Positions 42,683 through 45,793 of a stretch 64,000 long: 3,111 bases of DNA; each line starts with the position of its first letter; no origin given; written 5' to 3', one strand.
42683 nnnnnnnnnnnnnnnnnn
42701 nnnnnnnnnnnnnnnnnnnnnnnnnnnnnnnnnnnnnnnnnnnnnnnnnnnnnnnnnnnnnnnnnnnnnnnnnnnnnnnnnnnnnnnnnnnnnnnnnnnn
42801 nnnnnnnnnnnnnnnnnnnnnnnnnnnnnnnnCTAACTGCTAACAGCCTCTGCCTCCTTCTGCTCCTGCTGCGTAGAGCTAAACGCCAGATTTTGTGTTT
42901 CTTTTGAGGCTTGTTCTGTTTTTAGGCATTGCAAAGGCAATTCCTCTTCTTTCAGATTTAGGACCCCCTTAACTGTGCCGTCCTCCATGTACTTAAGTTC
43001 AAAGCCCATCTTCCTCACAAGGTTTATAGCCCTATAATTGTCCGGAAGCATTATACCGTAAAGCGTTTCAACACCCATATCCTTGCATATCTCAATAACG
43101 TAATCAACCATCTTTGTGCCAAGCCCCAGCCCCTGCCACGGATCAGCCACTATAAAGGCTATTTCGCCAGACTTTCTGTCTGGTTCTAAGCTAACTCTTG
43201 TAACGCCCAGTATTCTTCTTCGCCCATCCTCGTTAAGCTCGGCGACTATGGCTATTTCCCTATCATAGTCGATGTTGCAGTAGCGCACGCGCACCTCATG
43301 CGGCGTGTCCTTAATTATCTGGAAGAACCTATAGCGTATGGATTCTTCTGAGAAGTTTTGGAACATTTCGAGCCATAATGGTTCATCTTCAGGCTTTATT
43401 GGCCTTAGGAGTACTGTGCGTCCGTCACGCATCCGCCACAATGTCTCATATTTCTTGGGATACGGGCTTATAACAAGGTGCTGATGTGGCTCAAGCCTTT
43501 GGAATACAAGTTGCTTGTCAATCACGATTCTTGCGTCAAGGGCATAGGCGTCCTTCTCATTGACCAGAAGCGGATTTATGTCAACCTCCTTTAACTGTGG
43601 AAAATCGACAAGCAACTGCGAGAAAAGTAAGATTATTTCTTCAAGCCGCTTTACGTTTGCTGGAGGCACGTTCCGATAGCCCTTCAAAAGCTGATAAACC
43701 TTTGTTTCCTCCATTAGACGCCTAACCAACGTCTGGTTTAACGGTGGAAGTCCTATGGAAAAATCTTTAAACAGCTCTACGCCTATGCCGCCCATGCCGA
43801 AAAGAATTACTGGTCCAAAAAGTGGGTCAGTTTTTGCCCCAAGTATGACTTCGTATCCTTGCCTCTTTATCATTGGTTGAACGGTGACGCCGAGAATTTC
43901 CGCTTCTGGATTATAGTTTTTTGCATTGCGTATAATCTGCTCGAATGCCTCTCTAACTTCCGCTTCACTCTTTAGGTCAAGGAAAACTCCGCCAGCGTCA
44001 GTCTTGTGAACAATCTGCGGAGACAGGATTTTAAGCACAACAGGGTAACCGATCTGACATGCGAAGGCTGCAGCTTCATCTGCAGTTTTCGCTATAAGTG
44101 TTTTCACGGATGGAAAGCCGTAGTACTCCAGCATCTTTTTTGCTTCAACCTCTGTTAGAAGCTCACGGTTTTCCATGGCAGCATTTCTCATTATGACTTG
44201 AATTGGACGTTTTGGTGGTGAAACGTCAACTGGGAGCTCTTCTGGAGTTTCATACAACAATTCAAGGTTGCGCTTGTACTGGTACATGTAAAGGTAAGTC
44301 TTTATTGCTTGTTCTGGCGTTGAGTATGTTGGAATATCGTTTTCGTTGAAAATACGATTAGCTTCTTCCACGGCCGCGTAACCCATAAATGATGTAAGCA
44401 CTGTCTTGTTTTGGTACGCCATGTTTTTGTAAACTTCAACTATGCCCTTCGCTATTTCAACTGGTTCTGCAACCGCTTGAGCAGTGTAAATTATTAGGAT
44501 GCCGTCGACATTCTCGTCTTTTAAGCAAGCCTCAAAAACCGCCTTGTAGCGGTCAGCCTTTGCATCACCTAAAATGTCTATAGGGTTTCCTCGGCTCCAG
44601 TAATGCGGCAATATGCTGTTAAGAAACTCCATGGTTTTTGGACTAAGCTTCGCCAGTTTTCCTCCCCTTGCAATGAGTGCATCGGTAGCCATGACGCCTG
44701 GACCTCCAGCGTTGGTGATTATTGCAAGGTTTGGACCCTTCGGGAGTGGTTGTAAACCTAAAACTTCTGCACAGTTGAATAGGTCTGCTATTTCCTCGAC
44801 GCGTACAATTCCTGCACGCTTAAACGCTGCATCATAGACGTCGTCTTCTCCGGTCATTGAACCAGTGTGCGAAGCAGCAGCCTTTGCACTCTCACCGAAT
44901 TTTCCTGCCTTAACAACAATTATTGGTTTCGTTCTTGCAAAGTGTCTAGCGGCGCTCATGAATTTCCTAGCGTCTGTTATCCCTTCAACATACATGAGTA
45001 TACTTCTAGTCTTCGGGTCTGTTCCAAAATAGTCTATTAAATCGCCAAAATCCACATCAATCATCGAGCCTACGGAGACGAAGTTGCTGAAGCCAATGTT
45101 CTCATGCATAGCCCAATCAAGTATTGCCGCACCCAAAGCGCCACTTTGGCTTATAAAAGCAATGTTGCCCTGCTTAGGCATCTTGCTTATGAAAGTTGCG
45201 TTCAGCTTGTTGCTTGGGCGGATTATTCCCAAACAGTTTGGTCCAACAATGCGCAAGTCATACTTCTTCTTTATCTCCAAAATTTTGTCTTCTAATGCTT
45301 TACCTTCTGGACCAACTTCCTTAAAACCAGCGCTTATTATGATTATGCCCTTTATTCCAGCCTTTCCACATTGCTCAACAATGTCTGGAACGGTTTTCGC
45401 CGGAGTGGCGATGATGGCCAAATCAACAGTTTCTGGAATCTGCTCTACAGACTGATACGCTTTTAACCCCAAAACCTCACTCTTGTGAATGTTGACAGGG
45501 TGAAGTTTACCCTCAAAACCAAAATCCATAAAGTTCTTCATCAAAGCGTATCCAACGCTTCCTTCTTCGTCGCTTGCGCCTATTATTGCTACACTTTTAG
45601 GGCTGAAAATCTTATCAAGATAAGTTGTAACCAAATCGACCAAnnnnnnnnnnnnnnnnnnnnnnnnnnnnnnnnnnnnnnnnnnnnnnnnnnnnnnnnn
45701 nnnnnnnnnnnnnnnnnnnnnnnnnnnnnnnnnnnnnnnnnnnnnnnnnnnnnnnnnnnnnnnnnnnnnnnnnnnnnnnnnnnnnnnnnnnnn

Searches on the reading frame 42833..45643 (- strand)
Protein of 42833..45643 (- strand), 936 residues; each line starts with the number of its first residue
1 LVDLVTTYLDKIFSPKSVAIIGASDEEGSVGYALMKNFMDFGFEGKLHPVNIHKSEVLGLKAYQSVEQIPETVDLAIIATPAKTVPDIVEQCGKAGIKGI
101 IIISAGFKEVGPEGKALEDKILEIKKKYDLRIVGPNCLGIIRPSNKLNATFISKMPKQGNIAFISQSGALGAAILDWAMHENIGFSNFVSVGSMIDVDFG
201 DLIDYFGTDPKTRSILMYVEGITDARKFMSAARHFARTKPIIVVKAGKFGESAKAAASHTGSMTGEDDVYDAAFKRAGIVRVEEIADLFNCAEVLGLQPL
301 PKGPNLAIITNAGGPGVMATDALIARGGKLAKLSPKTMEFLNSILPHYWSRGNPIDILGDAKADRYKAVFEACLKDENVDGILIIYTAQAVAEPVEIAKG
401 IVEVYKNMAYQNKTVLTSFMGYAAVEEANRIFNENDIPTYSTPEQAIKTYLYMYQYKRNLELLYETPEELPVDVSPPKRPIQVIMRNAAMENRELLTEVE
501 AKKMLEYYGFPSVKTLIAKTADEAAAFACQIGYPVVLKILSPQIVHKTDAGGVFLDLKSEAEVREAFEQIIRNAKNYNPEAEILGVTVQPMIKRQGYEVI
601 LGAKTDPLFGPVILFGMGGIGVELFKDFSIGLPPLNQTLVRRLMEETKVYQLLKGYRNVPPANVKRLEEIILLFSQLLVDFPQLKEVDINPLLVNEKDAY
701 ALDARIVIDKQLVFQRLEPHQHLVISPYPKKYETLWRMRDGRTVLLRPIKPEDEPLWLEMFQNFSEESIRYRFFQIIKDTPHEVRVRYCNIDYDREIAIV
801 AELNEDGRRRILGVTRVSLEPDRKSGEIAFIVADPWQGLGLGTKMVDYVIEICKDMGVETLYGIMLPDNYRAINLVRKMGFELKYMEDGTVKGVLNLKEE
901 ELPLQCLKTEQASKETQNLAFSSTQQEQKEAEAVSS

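Call 71: search_protein_families(library=pfam, proteins=[window:42833-45643:-], max_evalue=0.00001)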
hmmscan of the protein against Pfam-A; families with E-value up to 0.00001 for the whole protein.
window:42833-45643:- (936 aa): 8 families
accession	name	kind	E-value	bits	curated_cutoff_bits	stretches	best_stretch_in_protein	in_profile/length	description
PF13549.11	ATP-grasp_5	-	7.8e-89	297.2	27.6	1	488-708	2-221/221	ATP-grasp domain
PF13607.11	Succ_CoA_lig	-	4e-59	198.8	27.4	1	158-295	1-138/138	Succinyl-CoA ligase like flavodoxin domain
PF13380.12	CoA_binding_2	-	1.2e-24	87.4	22.8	1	16-141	1-114/116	CoA binding domain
PF19045.5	Ligase_CoA_2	-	4.1e-16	59.9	23.7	1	307-461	2-159/162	Ligase-CoA domain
PF02629.25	CoA_binding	-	3.3e-15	57.1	22.3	1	14-106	2-97/97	CoA binding domain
PF00583.31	Acetyltransf_1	-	1.3e-12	48.5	20.7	1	788-881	22-116/116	Acetyltransferase (GNAT) family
PF13302.13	Acetyltransf_3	-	5e-12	47.1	25.4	1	744-882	2-138/138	Acetyltransferase (GNAT) domain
PF13508.13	Acetyltransf_7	-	1.2e-06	29.3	27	1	797-882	4-83/84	Acetyltransferase (GNAT) domain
